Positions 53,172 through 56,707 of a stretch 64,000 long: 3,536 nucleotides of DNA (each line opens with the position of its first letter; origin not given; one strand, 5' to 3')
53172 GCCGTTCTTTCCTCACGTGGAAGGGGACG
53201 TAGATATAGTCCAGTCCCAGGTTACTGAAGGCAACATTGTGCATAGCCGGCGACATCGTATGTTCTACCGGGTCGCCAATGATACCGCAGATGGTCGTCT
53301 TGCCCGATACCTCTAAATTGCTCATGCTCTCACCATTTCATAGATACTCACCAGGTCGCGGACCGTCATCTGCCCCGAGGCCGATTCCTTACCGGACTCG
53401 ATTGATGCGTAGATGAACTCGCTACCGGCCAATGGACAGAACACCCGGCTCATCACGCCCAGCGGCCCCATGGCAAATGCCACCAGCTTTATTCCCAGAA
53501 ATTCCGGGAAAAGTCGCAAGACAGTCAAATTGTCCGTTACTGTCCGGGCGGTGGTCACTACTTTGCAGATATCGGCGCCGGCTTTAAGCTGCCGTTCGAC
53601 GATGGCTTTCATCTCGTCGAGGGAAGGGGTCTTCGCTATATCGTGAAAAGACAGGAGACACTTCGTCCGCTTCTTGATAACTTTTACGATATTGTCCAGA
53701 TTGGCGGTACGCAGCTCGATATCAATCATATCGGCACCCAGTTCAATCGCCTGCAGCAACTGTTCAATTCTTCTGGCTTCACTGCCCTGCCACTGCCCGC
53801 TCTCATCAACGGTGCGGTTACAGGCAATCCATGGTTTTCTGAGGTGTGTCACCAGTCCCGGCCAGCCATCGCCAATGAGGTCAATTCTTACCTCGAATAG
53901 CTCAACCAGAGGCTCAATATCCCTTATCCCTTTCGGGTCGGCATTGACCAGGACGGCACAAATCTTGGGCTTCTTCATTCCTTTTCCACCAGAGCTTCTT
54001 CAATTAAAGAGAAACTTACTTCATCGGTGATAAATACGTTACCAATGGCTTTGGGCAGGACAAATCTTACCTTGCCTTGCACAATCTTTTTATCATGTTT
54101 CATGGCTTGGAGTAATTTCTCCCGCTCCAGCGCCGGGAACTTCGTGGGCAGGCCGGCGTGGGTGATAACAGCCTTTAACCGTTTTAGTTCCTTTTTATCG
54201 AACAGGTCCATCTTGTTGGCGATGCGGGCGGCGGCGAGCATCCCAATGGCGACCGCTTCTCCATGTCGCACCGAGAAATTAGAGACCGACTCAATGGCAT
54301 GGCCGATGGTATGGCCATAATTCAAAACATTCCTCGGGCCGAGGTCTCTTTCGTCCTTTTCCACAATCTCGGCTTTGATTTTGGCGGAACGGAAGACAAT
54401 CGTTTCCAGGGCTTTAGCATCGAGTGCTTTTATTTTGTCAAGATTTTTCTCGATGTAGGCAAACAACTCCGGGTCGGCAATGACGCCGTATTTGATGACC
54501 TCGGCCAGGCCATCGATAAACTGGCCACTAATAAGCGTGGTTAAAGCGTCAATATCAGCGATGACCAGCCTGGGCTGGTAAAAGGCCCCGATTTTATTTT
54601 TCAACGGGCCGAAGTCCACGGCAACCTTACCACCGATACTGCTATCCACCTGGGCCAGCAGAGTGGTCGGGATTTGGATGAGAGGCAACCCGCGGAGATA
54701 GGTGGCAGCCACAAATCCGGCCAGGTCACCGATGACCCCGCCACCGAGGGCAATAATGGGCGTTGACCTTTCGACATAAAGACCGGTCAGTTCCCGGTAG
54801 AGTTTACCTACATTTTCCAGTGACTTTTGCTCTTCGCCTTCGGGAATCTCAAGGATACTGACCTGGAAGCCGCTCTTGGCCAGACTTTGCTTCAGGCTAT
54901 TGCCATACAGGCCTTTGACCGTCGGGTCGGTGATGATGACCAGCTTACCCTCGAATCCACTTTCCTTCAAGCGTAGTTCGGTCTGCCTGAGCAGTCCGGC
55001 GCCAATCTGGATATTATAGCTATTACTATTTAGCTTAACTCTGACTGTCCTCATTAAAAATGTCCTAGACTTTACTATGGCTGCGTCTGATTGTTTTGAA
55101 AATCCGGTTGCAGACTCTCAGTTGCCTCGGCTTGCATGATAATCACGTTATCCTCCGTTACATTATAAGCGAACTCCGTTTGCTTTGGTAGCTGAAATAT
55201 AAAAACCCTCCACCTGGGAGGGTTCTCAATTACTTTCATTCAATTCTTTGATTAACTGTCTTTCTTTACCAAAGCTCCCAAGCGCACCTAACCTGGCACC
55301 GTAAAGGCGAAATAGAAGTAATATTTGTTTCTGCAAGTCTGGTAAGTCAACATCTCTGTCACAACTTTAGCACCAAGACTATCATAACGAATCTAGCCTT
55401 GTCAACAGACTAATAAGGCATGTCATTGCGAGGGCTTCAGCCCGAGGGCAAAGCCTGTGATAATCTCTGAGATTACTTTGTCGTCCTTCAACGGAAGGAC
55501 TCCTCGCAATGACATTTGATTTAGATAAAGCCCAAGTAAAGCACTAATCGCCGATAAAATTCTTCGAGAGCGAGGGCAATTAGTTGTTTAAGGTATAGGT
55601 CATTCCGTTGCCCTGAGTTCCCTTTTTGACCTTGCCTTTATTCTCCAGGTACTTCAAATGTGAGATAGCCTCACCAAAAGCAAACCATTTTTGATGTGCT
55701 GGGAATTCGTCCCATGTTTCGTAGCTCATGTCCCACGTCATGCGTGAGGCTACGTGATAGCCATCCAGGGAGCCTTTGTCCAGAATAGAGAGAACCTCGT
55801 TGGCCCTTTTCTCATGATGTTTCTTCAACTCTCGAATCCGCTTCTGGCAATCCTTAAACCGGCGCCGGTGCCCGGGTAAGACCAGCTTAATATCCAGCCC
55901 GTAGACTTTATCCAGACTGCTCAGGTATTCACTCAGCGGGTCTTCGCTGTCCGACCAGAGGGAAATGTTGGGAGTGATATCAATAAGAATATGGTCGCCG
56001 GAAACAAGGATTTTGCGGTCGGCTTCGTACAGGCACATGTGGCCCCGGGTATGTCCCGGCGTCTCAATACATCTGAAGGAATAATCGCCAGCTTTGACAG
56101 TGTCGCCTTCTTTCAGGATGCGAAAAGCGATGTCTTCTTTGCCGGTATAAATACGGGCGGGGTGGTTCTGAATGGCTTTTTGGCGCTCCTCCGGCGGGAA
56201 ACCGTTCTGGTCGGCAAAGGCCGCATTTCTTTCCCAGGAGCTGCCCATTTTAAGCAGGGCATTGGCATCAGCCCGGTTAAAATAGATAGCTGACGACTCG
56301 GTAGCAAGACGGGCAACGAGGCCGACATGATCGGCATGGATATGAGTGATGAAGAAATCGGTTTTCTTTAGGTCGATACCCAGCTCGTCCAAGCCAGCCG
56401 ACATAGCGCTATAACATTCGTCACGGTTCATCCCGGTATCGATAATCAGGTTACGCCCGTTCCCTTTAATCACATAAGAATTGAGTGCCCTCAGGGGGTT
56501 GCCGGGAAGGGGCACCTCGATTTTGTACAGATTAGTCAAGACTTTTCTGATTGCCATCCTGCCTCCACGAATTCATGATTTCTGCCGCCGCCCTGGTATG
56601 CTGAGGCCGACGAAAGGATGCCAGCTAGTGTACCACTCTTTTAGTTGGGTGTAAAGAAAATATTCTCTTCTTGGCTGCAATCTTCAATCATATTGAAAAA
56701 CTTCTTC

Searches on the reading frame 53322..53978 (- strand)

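Call 75: search_protein_families(library=pfam, proteins=[window:53322-53978:-], max_evalue=0.00001)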
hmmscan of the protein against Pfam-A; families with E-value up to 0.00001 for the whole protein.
window:53322-53978:- (218 aa): 1 family
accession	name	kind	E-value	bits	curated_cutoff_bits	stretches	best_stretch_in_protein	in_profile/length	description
PF01487.21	DHquinase_I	-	1.7e-46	159.7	22.2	1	18-213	13-230/230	Type I 3-dehydroquinase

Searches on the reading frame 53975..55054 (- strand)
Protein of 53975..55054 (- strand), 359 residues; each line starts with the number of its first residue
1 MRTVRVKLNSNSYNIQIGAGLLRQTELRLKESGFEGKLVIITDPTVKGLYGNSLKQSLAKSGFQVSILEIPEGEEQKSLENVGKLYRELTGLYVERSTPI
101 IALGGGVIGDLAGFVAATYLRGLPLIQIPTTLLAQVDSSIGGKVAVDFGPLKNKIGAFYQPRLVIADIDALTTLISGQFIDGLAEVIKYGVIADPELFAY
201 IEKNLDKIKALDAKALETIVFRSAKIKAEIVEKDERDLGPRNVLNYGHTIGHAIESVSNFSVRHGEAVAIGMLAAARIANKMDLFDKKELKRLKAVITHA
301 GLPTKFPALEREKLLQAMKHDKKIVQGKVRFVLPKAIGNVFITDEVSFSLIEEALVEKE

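Call 75: search_protein_families(library=pfam, proteins=[window:53975-55054:-], max_evalue=0.00001)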
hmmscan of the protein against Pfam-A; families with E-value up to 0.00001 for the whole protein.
window:53975-55054:- (359 aa): 4 families
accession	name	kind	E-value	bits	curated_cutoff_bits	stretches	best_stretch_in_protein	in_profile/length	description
PF24621.2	DHQS_C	-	5e-50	169.6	27.6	1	182-323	1-143/144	3-dehydroquinate synthase C-terminal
PF01761.26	DHQ_synthase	-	2.2e-42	143.8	24.2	1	68-179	2-113/115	3-dehydroquinate synthase N-terminal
PF13685.12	Fe-ADH_2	-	6e-12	46.2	28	1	17-147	2-123/149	Iron-containing alcohol dehydrogenase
PF00465.25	Fe-ADH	-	1.1e-07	32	31.3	1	15-132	4-131/168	Iron-containing alcohol dehydrogenase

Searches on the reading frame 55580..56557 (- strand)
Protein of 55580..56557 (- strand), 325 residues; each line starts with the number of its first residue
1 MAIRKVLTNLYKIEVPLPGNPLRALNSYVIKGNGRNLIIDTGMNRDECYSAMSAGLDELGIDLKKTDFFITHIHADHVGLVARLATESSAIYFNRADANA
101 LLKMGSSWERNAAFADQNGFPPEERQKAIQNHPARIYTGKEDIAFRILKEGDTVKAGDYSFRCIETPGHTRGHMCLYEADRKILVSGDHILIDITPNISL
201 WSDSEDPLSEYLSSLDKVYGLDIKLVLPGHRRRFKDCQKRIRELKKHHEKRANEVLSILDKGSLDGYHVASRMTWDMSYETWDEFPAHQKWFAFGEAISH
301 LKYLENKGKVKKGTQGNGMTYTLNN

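Call 75: search_protein_families(library=pfam, proteins=[window:55580-56557:-], max_evalue=0.00001)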
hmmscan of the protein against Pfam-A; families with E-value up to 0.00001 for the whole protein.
window:55580-56557:- (325 aa): 2 families
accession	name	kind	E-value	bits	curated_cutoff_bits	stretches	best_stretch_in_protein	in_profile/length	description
PF00753.33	Lactamase_B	-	2.3e-23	83.6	22.7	1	26-230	7-196/196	Metallo-beta-lactamase superfamily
PF21221.3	B_lactamase-like_C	-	3.9e-06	26.9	27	1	287-310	23-46/46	Metallo-beta-lactamase-like, C-terminal domain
